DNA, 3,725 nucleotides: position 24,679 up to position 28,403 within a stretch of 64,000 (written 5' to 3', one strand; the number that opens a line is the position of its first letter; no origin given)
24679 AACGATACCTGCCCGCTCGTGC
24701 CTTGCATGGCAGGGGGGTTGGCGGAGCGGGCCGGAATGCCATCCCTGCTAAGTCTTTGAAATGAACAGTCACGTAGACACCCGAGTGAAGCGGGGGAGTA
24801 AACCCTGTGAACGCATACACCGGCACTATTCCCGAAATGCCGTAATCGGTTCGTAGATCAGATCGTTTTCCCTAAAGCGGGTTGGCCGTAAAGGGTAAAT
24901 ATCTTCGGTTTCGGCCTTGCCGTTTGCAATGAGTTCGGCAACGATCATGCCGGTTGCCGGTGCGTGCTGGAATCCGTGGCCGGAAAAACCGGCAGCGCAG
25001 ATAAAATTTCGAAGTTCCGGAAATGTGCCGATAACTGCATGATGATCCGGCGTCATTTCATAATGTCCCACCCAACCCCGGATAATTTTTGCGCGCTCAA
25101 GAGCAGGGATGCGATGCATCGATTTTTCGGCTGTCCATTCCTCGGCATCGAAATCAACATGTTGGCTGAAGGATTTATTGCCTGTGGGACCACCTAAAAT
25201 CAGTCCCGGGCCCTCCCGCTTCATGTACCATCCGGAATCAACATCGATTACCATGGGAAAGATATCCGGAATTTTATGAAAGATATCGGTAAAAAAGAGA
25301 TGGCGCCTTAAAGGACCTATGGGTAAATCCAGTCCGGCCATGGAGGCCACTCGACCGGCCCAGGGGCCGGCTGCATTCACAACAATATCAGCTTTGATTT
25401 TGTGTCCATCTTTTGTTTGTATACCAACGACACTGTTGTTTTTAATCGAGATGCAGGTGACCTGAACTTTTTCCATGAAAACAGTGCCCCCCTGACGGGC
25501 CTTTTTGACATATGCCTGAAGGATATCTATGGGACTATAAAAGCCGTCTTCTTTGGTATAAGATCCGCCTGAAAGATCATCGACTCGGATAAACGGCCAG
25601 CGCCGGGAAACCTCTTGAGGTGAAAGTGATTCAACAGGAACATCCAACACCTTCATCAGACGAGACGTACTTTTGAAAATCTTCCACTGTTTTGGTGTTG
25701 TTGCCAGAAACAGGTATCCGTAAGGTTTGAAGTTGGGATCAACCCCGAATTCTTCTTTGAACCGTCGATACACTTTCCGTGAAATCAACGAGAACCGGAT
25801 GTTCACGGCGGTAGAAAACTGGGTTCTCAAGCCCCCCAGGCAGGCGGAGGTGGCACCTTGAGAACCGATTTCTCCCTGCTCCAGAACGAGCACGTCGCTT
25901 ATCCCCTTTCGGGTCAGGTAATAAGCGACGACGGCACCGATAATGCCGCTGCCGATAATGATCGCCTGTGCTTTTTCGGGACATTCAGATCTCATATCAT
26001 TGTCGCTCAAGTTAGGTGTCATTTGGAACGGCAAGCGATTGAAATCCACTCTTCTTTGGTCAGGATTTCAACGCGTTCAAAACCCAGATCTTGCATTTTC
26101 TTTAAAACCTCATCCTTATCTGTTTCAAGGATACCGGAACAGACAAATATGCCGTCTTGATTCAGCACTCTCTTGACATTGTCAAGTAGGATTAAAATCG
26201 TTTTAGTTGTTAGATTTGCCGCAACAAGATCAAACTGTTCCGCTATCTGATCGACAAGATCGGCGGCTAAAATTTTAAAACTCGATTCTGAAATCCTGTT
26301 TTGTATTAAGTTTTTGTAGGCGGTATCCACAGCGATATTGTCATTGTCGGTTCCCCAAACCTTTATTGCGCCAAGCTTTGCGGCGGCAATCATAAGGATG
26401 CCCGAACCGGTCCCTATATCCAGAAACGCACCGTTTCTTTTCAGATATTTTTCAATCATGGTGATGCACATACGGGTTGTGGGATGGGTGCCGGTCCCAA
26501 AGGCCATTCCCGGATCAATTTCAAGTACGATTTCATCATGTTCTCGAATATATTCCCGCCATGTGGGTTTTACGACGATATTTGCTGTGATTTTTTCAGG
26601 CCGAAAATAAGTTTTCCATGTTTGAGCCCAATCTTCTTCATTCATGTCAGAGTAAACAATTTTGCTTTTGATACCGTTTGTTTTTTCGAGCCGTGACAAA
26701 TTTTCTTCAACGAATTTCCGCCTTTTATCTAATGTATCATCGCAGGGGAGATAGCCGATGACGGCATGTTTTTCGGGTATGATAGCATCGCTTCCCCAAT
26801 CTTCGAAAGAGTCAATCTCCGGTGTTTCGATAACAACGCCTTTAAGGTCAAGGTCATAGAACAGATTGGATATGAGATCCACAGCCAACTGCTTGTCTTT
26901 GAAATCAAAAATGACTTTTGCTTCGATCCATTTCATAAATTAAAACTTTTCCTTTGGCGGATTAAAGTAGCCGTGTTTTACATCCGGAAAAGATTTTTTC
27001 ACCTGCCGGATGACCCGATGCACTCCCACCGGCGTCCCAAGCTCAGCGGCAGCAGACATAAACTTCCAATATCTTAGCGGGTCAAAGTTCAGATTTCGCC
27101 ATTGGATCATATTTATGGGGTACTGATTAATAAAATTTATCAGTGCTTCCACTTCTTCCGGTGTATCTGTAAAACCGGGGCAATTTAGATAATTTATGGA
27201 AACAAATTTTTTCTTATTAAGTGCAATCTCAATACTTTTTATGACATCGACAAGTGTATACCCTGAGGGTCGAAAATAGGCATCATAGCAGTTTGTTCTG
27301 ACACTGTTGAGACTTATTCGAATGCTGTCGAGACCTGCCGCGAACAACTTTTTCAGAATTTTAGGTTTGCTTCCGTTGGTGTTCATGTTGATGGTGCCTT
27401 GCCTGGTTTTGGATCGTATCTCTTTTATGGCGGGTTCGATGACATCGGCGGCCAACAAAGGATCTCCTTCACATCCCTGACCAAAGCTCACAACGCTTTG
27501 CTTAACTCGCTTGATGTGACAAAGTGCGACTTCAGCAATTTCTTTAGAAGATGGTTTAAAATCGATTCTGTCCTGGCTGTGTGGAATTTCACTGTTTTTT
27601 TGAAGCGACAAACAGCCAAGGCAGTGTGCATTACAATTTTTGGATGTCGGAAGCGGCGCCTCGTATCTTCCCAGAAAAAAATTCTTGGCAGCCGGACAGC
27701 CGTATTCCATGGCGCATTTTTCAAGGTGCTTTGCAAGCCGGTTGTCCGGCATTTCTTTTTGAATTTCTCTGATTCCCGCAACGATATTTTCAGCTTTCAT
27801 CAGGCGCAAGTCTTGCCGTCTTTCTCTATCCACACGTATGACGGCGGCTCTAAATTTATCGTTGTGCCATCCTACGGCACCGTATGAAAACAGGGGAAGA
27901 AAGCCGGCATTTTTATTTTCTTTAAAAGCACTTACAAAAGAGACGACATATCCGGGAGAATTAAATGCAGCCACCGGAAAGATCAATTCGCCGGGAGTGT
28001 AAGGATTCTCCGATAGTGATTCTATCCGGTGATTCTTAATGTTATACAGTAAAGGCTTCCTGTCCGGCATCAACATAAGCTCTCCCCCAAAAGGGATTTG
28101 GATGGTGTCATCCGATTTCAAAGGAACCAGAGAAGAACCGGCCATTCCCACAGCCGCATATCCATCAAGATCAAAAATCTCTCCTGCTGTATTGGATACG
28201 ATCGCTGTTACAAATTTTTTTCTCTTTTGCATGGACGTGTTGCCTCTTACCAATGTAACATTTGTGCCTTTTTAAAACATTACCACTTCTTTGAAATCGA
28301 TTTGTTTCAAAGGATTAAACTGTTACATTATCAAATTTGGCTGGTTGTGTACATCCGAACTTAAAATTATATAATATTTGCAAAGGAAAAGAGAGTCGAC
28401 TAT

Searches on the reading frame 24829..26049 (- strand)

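Call 63: search_protein_families(library=pfam, proteins=[window:24829-26049:-], max_evalue=0.00001)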
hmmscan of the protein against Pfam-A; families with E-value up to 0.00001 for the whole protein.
window:24829-26049:- (407 aa): 2 families
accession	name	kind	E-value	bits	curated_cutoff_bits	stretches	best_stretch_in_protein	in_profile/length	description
PF01266.30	DAO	-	1.3e-64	219.4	27.9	1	29-373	2-353/353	FAD dependent oxidoreductase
PF13450.12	NAD_binding_8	-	8.9e-06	26.3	21.9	0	31-60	1-29/68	NAD(P)-binding Rossmann-like domain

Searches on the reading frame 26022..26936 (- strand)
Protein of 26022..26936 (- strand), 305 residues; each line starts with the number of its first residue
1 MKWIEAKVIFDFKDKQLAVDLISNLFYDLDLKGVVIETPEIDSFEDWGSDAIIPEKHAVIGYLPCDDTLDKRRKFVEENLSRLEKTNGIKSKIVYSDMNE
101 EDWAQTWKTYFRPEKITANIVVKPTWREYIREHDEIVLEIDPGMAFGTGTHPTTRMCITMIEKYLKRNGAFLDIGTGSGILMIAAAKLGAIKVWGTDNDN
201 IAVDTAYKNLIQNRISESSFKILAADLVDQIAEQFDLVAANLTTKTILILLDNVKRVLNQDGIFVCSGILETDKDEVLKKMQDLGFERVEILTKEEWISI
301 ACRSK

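Call 63: search_protein_families(library=pfam, proteins=[window:26022-26936:-], max_evalue=0.00001)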
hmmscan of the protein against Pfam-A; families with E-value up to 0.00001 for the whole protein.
window:26022-26936:- (305 aa): 7 families
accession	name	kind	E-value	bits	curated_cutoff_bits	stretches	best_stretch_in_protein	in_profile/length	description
PF06325.19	PrmA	-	5.1e-76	256.4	22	1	14-303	9-294/296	Ribosomal protein L11 methyltransferase (PrmA)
PF13847.12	Methyltransf_31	-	1.3e-09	38.3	27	1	166-286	2-127/145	Methyltransferase domain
PF05175.20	MTS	-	1e-08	35.5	23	1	153-241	19-105/170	Methyltransferase small domain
PF13649.12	Methyltransf_25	-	4.6e-08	34.1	27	1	172-262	2-97/97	Methyltransferase domain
PF08241.18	Methyltransf_11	-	1.6e-07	32.3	21.2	1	172-266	1-95/95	Methyltransferase domain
PF13489.12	Methyltransf_23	-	1.4e-06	28.5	27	1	163-287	18-135/164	Methyltransferase domain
PF08242.18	Methyltransf_12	-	5.5e-06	27.5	30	0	172-264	1-98/98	Methyltransferase domain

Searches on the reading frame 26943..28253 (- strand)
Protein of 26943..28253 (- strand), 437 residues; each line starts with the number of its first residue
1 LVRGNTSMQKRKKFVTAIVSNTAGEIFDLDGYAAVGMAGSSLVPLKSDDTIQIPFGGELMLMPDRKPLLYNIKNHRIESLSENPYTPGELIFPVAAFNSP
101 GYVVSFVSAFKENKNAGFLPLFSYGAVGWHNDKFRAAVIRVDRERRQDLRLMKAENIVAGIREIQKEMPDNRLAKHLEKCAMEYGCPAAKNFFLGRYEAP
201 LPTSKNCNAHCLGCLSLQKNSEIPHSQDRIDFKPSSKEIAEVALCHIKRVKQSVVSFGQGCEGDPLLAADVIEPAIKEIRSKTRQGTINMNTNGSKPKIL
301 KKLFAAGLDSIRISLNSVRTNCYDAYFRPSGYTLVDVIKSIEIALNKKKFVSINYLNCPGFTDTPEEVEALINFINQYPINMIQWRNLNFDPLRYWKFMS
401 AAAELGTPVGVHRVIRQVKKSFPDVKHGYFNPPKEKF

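Call 63: search_protein_families(library=pfam, proteins=[window:26943-28253:-], max_evalue=0.00001)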
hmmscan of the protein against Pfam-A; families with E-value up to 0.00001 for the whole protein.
window:26943-28253:- (437 aa): 1 family
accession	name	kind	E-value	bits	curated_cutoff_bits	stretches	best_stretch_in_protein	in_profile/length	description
PF04055.27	Radical_SAM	-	4.1e-12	47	29.5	1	203-375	3-166/166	Radical SAM superfamily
